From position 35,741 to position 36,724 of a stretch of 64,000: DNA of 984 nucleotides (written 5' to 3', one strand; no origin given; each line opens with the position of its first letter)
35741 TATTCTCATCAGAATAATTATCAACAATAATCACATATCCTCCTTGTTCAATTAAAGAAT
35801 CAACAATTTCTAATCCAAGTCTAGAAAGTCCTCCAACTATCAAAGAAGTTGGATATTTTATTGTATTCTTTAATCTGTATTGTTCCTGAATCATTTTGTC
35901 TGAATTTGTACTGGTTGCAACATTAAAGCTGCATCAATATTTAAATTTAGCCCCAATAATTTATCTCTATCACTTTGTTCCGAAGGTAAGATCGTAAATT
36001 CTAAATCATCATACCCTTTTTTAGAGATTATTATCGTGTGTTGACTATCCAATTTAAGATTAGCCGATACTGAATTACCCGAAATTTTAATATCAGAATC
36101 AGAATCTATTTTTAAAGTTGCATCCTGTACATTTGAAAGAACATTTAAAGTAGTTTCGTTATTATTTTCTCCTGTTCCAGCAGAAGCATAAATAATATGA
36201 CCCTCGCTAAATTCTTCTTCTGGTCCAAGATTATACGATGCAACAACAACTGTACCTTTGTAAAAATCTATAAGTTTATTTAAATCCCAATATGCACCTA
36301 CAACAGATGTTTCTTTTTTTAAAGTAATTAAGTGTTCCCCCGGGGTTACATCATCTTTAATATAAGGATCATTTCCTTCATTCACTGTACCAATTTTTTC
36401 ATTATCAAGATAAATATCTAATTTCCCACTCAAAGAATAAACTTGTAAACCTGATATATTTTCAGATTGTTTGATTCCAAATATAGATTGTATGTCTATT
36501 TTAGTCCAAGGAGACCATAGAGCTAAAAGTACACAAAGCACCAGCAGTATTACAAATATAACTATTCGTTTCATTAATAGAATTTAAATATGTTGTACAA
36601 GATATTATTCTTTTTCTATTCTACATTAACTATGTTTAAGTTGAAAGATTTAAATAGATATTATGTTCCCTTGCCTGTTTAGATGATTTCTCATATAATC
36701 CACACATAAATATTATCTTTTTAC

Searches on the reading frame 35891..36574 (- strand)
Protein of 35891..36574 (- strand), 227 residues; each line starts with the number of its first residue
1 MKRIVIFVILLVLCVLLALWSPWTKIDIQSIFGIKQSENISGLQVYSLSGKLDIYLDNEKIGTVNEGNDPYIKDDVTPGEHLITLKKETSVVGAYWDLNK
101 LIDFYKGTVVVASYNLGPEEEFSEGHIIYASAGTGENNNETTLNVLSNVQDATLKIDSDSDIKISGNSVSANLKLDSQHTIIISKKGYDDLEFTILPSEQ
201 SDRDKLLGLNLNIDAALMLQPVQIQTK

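Call 67: search_protein_families(library=pfam, proteins=[window:35891-36574:-], max_evalue=0.001)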
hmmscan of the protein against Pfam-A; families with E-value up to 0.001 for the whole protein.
window:35891-36574:- (227 aa): 1 family
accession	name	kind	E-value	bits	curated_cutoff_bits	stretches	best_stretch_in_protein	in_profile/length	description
PF08308.17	PEGA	-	0.00014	22.1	20.8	0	52-118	13-69/71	PEGA domain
